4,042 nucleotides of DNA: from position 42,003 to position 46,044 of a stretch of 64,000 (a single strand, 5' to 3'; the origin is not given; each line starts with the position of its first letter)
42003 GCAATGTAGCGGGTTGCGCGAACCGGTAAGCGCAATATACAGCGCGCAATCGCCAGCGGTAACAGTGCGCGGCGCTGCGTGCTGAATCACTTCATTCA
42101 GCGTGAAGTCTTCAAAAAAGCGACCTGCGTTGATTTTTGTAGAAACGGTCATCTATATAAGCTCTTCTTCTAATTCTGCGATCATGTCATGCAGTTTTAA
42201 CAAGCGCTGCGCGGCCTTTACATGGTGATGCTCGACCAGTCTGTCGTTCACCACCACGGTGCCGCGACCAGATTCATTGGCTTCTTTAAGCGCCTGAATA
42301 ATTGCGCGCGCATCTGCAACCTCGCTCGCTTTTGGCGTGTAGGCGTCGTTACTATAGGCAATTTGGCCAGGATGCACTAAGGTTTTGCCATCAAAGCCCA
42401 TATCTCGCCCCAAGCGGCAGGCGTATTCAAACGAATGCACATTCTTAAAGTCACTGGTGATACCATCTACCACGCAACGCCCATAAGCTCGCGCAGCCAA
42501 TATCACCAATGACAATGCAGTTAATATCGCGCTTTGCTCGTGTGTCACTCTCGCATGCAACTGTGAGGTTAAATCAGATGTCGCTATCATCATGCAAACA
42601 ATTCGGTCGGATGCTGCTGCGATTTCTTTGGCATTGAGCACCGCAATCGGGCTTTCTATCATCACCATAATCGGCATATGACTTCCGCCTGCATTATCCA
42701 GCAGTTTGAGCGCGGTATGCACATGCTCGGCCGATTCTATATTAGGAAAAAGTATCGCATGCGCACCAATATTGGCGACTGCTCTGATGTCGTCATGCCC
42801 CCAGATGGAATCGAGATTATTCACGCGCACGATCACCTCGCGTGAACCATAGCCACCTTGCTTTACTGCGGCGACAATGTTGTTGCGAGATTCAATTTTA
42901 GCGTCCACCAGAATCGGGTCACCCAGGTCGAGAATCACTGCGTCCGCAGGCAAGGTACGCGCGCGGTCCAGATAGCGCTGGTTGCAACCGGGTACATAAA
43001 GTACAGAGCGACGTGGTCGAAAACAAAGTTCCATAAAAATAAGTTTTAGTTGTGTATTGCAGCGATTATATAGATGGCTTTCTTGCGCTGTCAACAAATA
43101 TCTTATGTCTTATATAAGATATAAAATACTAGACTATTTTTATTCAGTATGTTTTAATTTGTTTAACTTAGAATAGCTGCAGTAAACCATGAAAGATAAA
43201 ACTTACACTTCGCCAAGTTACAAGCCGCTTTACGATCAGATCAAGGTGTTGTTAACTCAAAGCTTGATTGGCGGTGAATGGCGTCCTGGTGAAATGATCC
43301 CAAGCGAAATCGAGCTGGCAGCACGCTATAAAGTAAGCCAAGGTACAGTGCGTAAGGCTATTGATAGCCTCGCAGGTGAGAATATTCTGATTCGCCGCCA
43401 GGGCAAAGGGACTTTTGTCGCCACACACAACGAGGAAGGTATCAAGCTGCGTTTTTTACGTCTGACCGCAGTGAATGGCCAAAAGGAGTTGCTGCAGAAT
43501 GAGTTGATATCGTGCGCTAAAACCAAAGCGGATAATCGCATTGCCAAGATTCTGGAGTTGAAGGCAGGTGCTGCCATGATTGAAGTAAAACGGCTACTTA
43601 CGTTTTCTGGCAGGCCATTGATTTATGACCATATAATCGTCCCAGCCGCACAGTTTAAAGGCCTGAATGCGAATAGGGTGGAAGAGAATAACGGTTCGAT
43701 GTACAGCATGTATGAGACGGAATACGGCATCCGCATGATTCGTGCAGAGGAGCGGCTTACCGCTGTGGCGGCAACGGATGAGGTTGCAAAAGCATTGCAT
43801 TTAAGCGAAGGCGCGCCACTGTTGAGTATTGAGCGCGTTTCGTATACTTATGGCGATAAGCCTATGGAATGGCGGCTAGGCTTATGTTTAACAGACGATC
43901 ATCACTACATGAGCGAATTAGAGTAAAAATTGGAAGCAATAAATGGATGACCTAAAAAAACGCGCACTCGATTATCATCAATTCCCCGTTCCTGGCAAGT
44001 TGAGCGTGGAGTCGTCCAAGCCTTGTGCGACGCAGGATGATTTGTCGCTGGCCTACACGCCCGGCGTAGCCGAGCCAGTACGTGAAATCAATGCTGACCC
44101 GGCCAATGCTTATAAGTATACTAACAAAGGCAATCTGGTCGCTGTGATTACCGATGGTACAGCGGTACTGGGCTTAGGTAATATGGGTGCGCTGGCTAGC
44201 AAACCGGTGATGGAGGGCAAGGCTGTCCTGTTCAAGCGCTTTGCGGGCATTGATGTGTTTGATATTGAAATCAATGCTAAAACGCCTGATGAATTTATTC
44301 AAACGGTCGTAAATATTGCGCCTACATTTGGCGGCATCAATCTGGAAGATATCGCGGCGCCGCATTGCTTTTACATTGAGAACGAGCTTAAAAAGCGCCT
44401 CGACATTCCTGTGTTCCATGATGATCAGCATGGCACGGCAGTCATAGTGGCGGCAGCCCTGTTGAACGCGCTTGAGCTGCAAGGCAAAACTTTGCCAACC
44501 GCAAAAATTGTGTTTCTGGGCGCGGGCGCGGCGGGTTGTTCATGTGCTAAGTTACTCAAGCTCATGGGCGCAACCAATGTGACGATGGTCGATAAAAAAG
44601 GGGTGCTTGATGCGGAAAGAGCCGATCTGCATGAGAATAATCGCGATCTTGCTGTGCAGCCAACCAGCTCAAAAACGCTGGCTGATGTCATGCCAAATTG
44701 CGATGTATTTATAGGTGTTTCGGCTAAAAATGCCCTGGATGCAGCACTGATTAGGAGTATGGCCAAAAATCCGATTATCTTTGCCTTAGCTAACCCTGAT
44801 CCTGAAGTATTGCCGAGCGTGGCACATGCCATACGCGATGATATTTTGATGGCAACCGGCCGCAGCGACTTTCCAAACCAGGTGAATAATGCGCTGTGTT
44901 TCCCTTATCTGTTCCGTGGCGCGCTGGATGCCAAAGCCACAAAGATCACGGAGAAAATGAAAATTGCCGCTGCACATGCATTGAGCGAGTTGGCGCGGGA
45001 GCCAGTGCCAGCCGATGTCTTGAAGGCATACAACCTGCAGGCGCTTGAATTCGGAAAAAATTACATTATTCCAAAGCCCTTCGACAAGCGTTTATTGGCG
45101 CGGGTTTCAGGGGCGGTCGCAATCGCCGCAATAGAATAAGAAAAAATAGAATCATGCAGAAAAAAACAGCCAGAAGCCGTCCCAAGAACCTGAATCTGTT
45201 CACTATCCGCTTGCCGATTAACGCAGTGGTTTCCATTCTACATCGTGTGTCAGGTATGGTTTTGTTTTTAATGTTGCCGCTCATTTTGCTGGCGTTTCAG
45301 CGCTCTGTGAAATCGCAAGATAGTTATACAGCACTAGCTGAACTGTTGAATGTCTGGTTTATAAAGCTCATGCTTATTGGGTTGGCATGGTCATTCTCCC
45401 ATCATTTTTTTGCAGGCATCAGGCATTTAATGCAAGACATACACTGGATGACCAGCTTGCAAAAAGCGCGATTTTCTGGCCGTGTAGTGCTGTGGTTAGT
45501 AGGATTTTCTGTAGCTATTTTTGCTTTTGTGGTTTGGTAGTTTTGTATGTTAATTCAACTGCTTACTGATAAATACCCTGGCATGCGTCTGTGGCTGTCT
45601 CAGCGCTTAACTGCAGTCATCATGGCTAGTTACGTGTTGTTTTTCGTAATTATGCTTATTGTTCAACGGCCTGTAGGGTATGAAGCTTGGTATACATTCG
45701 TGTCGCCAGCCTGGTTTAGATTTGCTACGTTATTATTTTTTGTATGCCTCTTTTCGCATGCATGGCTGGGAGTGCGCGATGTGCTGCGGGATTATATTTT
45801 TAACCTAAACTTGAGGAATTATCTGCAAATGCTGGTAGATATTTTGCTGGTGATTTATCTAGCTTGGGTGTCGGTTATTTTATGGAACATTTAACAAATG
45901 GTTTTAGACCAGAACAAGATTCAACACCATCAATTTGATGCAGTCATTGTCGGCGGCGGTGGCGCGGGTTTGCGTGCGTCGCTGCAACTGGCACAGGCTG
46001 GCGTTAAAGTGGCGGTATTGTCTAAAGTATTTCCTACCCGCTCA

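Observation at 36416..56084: Candidate new acetyl-CoA assimilation route: a citramalate/mesaconate arm linked to the methylcitrate cycle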

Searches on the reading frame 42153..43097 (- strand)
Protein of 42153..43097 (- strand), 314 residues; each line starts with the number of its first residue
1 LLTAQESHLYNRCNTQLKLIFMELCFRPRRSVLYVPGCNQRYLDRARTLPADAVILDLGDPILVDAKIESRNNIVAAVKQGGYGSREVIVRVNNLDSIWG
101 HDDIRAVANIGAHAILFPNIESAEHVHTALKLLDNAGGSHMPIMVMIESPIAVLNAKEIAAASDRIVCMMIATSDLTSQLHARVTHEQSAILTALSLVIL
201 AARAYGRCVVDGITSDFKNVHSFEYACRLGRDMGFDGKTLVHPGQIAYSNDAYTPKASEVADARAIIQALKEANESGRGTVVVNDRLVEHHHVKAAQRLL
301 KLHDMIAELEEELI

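Call 3: search_protein_families(library=ncbifam, proteins=[window:42153-43097:-], max_evalue=0.00001)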
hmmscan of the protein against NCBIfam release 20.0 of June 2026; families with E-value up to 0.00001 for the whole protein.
window:42153-43097:- (314 aa): 4 families
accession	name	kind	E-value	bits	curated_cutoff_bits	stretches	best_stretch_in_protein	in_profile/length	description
TIGR01588.1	citE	equivalog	2.1e-56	191.1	443.4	1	27-303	1-283/288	citrate (pro-3S)-lyase subunit beta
NF038242.1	RipC_Ccl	equivalog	2.5e-36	125.5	375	1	30-300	2-265/268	itaconate degradation C-C-lyase RipC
NF041626.1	malyCoAlyase_Halo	equivalog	2.7e-10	39.7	500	1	53-308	36-318/340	L-malyl-CoA/beta-methylmalyl-CoA lyase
TIGR01064.1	pyruv_kin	equivalog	3.9e-07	28.9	306.4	1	102-182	175-252/476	pyruvate kinase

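Call 5: search_protein_families(library=pfam, proteins=[window:42153-43097:-], max_evalue=0.01)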
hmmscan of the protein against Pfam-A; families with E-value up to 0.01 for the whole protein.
window:42153-43097:- (314 aa): 4 families
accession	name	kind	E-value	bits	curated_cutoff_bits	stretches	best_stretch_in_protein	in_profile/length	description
PF03328.21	HpcH_HpaI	-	4.6e-41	141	25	1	30-243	1-221/221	HpcH/HpaI aldolase/citrate lyase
PF15617.12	C-C_Bond_Lyase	-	4.9e-07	29.7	28.4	1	33-300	11-312/320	C-C_Bond_Lyase of the TIM-Barrel fold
PF02896.24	PEP-utilizers_C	-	0.0012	18.6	22.8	1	105-179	130-210/293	PEP-utilising enzyme, PEP-binding domain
PF00224.27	PK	-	0.0035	16.9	30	1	101-182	179-256/328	Pyruvate kinase, barrel domain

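Call 9: search_solved_structures(query=window:42153-43097:-, max_evalue=0.00001)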
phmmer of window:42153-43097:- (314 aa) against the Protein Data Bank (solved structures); distinct sequences matched with E-value up to 0.00001: 13.
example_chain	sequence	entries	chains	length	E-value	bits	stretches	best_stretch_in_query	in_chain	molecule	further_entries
5ugr_A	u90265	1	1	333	2.1e-37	132.5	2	181-306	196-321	Malyl-CoA lyase/beta-methylmalyl-CoA lyase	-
4l9y_A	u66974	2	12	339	1.2e-31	113.6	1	27-307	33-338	Malyl-CoA lyase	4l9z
5vxc_A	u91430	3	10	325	9.3e-27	97.5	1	26-308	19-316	Citrate lyase subunit beta-like protein, mitochondrial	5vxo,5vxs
3qll_A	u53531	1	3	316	2.6e-23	86.2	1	28-300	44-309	Citrate lyase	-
1sgj_A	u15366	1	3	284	1.1e-22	84.1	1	30-300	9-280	citrate lyase, beta subunit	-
9nzb_A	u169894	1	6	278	3.5e-18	69.4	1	30-301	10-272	Acyl-CoA lyase beta chain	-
8khl_A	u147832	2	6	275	3.6e-18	69.3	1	30-301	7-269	Probable acyl-CoA lyase beta chain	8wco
4l7z_A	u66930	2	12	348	8.9e-16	61.5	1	22-181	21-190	HpcH/HpaI aldolase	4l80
6aq4_A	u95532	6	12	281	1.9e-14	57.1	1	48-295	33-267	Citrate lyase subunit beta-like protein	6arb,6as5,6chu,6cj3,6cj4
1z6k_A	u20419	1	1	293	2.4e-14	56.8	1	48-295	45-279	Citrate Lyase beta subunit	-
6kin_A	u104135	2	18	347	2.4e-13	53.5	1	21-181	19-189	HpcH/HpaI aldolase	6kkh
1u5v_A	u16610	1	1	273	3.3e-13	53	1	46-295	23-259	citE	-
1u5h_A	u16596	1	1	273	4.6e-13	52.6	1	46-295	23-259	citE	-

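Call 29: search_solved_structures(query=window:42153-43097:-, max_evalue=1e-20, show_alignments=3)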
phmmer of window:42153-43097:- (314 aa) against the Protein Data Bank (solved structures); distinct sequences matched with E-value up to 1e-20: 5.
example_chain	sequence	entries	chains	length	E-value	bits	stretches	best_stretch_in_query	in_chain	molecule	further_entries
5ugr_A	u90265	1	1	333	2.1e-37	132.5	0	181-306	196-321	Malyl-CoA lyase/beta-methylmalyl-CoA lyase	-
4l9y_A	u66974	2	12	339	1.2e-31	113.6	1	27-307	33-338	Malyl-CoA lyase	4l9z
5vxc_A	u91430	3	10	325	9.3e-27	97.5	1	26-308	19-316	Citrate lyase subunit beta-like protein, mitochondrial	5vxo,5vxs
3qll_A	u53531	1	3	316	2.6e-23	86.2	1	28-300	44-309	Citrate lyase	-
1sgj_A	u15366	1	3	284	1.1e-22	84.1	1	30-300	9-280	citrate lyase, beta subunit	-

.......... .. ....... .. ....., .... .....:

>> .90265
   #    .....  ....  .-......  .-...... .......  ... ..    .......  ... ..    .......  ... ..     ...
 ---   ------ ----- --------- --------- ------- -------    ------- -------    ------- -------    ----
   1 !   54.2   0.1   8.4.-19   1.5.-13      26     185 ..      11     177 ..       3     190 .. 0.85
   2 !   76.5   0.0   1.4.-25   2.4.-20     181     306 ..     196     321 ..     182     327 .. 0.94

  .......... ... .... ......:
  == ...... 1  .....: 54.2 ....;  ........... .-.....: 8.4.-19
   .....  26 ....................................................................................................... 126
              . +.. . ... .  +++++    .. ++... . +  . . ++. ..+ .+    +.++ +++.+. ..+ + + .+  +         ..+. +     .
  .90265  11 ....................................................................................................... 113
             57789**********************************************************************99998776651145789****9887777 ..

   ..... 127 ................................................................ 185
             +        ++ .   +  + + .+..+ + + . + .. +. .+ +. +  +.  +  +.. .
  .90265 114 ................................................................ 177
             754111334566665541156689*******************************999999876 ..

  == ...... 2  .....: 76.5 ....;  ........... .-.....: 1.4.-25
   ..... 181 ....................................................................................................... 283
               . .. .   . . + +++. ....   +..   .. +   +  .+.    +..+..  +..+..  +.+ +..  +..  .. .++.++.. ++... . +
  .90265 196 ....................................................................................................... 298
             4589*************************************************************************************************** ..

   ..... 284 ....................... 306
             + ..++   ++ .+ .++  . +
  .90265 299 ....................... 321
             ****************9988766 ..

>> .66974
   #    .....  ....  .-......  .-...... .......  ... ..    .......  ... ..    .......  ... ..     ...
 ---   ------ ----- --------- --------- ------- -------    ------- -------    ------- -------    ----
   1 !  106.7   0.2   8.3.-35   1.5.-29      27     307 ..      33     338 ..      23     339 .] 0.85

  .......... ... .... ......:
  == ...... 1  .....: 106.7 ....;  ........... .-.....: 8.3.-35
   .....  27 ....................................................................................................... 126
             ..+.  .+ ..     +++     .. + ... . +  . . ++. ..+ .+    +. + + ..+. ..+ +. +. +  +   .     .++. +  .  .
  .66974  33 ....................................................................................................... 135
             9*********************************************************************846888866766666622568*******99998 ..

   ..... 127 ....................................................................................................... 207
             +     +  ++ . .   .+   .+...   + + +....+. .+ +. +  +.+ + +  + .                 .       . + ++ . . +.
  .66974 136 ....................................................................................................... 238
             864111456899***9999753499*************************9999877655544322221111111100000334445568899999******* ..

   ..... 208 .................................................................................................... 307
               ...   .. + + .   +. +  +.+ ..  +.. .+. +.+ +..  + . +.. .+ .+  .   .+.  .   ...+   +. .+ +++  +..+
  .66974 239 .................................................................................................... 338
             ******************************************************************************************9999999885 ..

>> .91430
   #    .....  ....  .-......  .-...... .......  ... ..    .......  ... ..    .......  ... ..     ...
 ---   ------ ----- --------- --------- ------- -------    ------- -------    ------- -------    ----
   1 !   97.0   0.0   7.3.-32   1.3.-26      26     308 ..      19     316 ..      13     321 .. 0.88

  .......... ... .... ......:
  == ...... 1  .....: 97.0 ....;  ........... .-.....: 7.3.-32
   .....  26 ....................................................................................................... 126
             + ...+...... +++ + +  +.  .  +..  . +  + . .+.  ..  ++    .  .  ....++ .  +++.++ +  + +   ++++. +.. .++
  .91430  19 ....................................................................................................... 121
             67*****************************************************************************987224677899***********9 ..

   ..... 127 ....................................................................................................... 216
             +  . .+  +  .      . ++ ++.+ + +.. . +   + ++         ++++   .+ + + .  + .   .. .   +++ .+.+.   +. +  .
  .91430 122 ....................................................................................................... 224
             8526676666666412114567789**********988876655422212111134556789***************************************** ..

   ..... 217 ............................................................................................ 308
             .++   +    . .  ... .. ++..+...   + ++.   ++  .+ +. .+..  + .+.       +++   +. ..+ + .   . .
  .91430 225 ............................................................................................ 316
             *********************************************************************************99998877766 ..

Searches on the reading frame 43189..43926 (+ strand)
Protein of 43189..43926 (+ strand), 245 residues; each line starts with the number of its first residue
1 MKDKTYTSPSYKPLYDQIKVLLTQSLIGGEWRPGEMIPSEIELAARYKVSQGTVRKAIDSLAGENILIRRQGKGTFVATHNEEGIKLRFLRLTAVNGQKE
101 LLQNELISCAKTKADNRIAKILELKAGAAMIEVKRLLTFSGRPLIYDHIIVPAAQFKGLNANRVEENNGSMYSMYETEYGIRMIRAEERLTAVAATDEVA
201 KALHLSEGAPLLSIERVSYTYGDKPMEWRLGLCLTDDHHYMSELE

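Call 3: search_protein_families(library=ncbifam, proteins=[window:43189-43926:+], max_evalue=0.00001)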
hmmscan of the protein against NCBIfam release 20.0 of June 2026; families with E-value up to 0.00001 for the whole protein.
window:43189-43926:+ (245 aa): 19 families
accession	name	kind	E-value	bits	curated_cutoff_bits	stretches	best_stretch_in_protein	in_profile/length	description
NF008491.0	PRK11402.1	subfamily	3.1e-33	115.3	269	1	9-230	7-226/243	GntR family transcriptional regulator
TIGR02018.2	his_ut_repres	equivalog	2.9e-32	111.9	220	1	15-219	1-202/226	histidine utilization transcriptional repressor HutC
TIGR02325.1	C_P_lyase_phnF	equivalog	4.2e-32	111.6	156.8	1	10-234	5-228/238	phosphonate metabolism transcriptional regulator PhnF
NF052441.1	TransRegRv0792c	equivalog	2.2e-28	99.2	400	1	21-227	24-229/260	Rv0792c family HTH-type transcriptional regulator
NF041547.1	GntR_LSA1692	equivalog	2.9e-28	99.1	275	1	14-226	2-212/233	GntR family transcriptional regulator, LSA1692 subfamily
TIGR03337.1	phnR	equivalog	1.2e-25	90.5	296.75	1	15-220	3-206/231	phosphonate utilization transcriptional regulator PhnR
TIGR02404.1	trehalos_R_Bsub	equivalog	2.4e-22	79.7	211.95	1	16-216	3-203/233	trehalose operon repressor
NF007292.0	PRK09764.1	equivalog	6.8e-21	74.5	281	1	11-239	3-229/240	GntR family transcriptional regulator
NF007486.0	PRK10079.1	equivalog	6.2e-18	65.4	363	1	9-233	8-230/241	phosphonate metabolism transcriptional regulator PhnF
NF011575.0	PRK14999.1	equivalog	7.7e-17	61.4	424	1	10-219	9-215/241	histidine utilization repressor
NF007001.0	PRK09464.1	equivalog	4.1e-13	49.5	330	1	14-85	11-82/254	pyruvate dehydrogenase complex transcriptional repressor PdhR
NF052282.1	PLP_TF_PdxR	equivalog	6.1e-13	48.6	320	1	13-91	1-77/448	MocR-like pyridoxine biosynthesis transcription factor PdxR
NF047563.1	modulin_PmtR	equivalog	1.7e-10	41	200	1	10-86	9-85/125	PSM export ABC transporter transcriptional regulator PmtR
NF007741.0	PRK10421.1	equivalog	1.8e-08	34.1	311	1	22-83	16-77/262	transcriptional regulator LldR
NF052290.2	MocR_like_YczR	exception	6.5e-08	31.7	487.4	1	8-85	18-91/458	MocR-like transcription factor YczR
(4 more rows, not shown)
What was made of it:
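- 43189..43926 (+): gntR (HutC/PhnF-type) transcriptional regulator. NCBIfam GntR/HutC/PhnF hits, all below their cut-offs (call 3).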

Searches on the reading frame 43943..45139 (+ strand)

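Call 3: search_protein_families(library=ncbifam, proteins=[window:43943-45139:+], max_evalue=0.00001)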
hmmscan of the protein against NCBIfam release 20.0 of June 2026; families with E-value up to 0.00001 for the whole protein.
window:43943-45139:+ (398 aa): 3 families
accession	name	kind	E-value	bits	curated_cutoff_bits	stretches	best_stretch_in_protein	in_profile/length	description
NF009501.0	PRK12861.1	subfamily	3.2e-159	531.4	1178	1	4-398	7-403/764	NADP-dependent malic enzyme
NF010052.0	PRK13529.1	subfamily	3.7e-32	111.7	326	1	116-353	229-501/564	oxaloacetate-decarboxylating malate dehydrogenase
NF041582.1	malolactic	exception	1.6e-20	73.2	850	1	116-352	212-480/536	malolactic enzyme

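Call 5: search_protein_families(library=pfam, proteins=[window:43943-45139:+], max_evalue=0.01)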
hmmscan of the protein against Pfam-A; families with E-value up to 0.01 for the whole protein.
window:43943-45139:+ (398 aa): 6 families
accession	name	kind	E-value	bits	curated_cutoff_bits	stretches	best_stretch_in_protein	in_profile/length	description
PF00390.24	malic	-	2e-32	112.9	23.1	1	19-150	3-182/182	Malic enzyme, N-terminal domain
PF03949.21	Malic_M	-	3e-24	86.2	23.5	1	164-353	3-227/258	Malic enzyme, NAD binding domain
PF01262.27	AlaDh_PNT_C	-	2.8e-05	24.1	23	1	185-259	27-99/214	Alanine dehydrogenase/PNT, C-terminal domain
PF00899.27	ThiF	-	6.3e-05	22.7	28.1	1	182-218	16-52/238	ThiF family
PF00208.27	ELFV_dehydrog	-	0.0033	17.6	23.4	1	165-224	10-70/241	Glutamate/Leucine/Phenylalanine/Valine dehydrogenase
PF02558.23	ApbA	-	0.0041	17.2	22.2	1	189-271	1-84/150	Ketopantoate reductase PanE/ApbA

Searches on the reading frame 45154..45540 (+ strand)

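Call 4: search_protein_families(library=ncbifam, proteins=[window:45154-45540:+], max_evalue=0.00001)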
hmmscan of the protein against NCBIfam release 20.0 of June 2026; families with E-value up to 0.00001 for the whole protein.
window:45154-45540:+ (128 aa): 2 families
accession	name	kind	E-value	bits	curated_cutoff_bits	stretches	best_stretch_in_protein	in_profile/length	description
TIGR02970.1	succ_dehyd_cytB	equivalog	2.7e-34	118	52.3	1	8-124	2-118/120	succinate dehydrogenase, cytochrome b556 subunit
NF007021.0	PRK09487.1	equivalog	1.8e-23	83.1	180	1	1-124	1-124/129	succinate dehydrogenase cytochrome b556 subunit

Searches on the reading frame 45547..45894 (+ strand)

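Call 4: search_protein_families(library=ncbifam, proteins=[window:45547-45894:+], max_evalue=0.00001)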
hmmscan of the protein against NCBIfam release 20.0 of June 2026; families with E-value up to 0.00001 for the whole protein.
window:45547-45894:+ (115 aa): 2 families
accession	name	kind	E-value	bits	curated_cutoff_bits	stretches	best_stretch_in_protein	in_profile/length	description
TIGR02968.1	succ_dehyd_anc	equivalog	7e-29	100.1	41.8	1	12-113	4-105/105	succinate dehydrogenase, hydrophobic membrane anchor protein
NF007022.0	PRK09488.1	equivalog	5.8e-17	62.2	170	1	12-114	12-114/115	succinate dehydrogenase membrane anchor subunit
